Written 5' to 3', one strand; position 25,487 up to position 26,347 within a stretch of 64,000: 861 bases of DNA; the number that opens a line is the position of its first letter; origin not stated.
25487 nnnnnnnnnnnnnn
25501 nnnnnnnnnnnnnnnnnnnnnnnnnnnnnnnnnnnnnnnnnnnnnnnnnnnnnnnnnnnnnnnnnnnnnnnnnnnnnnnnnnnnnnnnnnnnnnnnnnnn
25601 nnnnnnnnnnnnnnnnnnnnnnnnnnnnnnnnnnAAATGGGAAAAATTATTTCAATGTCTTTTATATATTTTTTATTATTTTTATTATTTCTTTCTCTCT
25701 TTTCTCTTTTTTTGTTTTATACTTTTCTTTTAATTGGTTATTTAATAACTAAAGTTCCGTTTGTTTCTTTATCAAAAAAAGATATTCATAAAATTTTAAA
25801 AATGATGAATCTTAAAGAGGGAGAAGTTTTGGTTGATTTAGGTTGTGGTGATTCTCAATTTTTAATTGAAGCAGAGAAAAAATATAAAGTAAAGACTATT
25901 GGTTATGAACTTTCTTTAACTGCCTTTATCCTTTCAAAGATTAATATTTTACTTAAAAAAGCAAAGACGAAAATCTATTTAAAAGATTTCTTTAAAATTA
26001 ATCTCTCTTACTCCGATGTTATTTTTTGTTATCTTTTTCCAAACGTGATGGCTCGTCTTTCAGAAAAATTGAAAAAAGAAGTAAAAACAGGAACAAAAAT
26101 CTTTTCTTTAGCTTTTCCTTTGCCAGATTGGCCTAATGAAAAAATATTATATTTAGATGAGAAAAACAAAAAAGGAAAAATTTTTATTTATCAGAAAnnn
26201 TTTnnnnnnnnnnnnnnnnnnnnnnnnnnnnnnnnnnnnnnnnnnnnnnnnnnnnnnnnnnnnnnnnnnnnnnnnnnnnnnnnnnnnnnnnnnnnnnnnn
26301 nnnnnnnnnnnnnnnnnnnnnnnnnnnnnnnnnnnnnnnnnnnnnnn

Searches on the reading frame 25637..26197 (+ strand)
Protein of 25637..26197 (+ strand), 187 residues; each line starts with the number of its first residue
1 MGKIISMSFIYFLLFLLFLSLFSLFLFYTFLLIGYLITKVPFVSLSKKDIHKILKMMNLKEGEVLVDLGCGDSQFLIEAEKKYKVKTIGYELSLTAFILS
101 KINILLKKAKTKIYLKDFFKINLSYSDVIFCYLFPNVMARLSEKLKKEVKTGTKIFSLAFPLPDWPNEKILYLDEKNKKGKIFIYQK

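Call 4: search_protein_families(library=ncbifam, proteins=[window:25637-26197:+], max_evalue=0.01)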
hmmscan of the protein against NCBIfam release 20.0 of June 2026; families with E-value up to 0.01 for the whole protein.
window:25637-26197:+ (187 aa): 7 families
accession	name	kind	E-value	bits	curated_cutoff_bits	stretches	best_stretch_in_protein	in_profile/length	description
NF041081.1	prot_lys_mtase_Arch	equivalog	1.8e-18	67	200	1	54-185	2-136/142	protein-lysine N-methyltransferase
NF008686.0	PRK11705.1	equivalog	6.2e-05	22.2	400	1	48-135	154-239/383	cyclopropane fatty acyl phospholipid synthase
NF040703.1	cyclopro_CfaB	exception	0.00055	18.8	650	1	48-115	146-213/393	C17 cyclopropane fatty acid synthase CfaB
NF040660.1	mycolic_MTase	equivalog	0.00059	19.5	390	1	53-95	52-94/283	cyclopropane mycolic acid synthase family methyltransferase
TIGR02081.1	metW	equivalog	0.0052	16.3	189.5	1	48-94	2-46/194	methionine biosynthesis protein MetW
TIGR00091.1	TIGR00091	equivalog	0.0057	16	112.65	1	54-103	10-58/194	tRNA (guanosine(46)-N7)-methyltransferase TrmB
TIGR04543.1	ketoArg_3Met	equivalog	0.0064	15.6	425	1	61-94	149-183/336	2-ketoarginine methyltransferase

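Call 5: search_protein_families(library=pfam, proteins=[window:25637-26197:+], max_evalue=0.01)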
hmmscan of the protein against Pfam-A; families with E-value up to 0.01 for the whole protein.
window:25637-26197:+ (187 aa): 5 families
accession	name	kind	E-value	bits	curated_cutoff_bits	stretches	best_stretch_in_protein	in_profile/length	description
PF02353.26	CMAS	-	2.3e-06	27.6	27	1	49-129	50-132/273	Mycolic acid cyclopropane synthetase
PF08123.19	DOT1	-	3.4e-05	23.9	23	1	45-127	26-109/205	Histone methylation protein DOT1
PF06325.19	PrmA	-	5.3e-05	23.3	22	1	54-155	155-256/296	Ribosomal protein L11 methyltransferase (PrmA)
PF13847.12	Methyltransf_31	-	0.0011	19.1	27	1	60-146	2-95/145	Methyltransferase domain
PF02384.22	N6_Mtase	-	0.0012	18.7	20.4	1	53-119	38-115/311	N-6 DNA Methylase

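Call 12: list_cluster_members(proteins=[P0001, window:25637-26197:+])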
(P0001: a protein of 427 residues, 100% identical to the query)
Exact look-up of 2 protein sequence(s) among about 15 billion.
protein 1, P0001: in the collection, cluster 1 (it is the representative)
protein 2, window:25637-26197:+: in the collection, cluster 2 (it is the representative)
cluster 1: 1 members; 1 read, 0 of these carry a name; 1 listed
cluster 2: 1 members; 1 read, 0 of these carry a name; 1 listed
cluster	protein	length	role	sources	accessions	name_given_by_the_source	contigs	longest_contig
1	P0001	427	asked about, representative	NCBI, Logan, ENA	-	-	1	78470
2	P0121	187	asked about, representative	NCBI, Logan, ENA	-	-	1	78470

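Call 55: find_homologous_proteins(query=window:25637-26197:+, max_evalue=0.001)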
Query window:25637-26197:+ (187 aa): 33 proteins with E <= 0.001 among 416 candidates.
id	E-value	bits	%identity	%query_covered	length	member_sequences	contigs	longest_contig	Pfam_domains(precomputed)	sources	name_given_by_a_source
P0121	6.5e-111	386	100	100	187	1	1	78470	PF02353.27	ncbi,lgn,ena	-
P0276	4.0e-74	267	70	97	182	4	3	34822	PF06325.20,PF08123.20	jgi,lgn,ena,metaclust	metaclust:\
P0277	5.5e-74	266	73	86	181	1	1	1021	PF06325.20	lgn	-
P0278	1.1e-72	262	72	84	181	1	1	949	-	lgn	-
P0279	5.2e-71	256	71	82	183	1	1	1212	-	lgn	-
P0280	2.0e-70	255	67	97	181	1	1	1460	-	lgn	-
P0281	5.2e-68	247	66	97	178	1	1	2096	PF06325.20,PF02353.27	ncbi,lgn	ncbi:MAG: SAM-dependent methyltransferase [Patescibacteria group bacterium]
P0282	1.1e-66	242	63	90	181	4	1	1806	PF13847.13,PF06325.20,PF02353.27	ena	-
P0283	2.7e-57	212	75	70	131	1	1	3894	PF06325.20,PF08123.20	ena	-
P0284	7.2e-54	201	59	85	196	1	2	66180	-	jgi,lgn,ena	-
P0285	1.3e-35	141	44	94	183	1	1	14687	-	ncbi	-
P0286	1.2e-32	131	40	93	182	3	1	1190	PF13489.13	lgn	-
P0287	2.5e-31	127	40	78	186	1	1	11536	PF13847.13,PF02353.27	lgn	-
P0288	1.4e-29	122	39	96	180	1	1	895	PF13489.13,PF06325.20,PF13649.13,PF08123.20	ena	-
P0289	4.7e-29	120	39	83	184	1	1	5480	-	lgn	-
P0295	1.4e-26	112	41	78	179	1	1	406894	PF13489.13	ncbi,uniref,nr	ncbi:SAM-dependent methyltransferase [Thermosulfurimonas dismutans]|uniref:S-adenosylmethionine-depe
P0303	1.1e-22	99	38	78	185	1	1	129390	-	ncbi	ncbi:class I SAM-dependent methyltransferase [Thermodesulfobacteriota bacterium]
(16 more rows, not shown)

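Call 56: find_encoding_contigs(protein=P0295, flank=4000, max_places=1)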
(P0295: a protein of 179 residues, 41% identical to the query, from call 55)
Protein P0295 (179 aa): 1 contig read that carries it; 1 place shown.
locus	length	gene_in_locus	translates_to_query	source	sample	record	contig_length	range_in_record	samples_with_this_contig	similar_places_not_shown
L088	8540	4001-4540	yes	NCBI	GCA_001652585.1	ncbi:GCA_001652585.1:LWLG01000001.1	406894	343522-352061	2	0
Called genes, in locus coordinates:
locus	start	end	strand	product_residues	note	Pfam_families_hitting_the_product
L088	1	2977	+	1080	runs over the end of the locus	PF04879:Molybdop_Fe4S4, PF00384:Molybdopterin, PF01568:Molydop_binding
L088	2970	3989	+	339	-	PF01841:Transglut_core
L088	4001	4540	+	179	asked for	PF13489:Methyltransf_23 (weak)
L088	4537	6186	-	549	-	PF00999:Na_H_Exchanger, PF02254:TrkA_N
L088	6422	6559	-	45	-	-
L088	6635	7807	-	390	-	PF03060:NMO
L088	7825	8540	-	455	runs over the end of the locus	PF00291:PALP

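Call 57: find_encoding_contigs(protein=P0285, flank=4000, max_places=1)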
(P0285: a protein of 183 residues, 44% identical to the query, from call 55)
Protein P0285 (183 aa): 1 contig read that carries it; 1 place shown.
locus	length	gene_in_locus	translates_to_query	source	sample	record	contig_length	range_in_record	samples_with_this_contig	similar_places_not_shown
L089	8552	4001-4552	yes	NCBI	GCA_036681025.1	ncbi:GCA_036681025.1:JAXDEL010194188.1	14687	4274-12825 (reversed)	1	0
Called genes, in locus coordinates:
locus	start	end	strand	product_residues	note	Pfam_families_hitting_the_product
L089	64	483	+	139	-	PF00011:HSP20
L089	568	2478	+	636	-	PF00012:HSP70, PF06723:MreB_Mbl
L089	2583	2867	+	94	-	PF11950:DUF3467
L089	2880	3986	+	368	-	PF00226:DnaJ, PF01556:DnaJ_C, PF27659:CHP02642 (faint), PF00684:DnaJ_CXXCXGXG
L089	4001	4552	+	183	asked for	-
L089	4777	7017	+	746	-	PF04932:Wzy_C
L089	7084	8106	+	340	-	PF04321:RmlD_sub_bind (faint), PF01073:3Beta_HSD, PF01370:Epimerase, PF16363:GDP_Man_Dehyd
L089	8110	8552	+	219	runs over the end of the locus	PF00535:Glycos_transf_2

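Call 58: find_encoding_contigs(protein=P0303, flank=4000, max_places=1)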
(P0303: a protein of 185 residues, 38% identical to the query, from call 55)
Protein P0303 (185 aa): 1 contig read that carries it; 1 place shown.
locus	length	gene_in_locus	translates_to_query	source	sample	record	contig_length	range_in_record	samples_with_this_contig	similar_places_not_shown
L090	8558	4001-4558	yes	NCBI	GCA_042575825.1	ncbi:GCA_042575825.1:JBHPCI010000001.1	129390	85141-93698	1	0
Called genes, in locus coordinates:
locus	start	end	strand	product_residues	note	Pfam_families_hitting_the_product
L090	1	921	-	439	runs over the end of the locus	PF03631:Virul_fac_BrkB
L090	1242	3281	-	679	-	PF05170:AsmA, PF05359:DUF748, PF05170:AsmA, PF13116:YhdP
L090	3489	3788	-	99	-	PF06305:LapA_dom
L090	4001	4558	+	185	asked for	-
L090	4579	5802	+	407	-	PF01979:Amidohydro_1, PF07969:Amidohydro_3 (weak)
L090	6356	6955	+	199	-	PF01206:TusA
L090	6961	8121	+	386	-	PF13183:Fer4_8, PF13534:Fer4_17 (weak), PF02754:CCG (weak)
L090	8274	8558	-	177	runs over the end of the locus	PF00581:Rhodanese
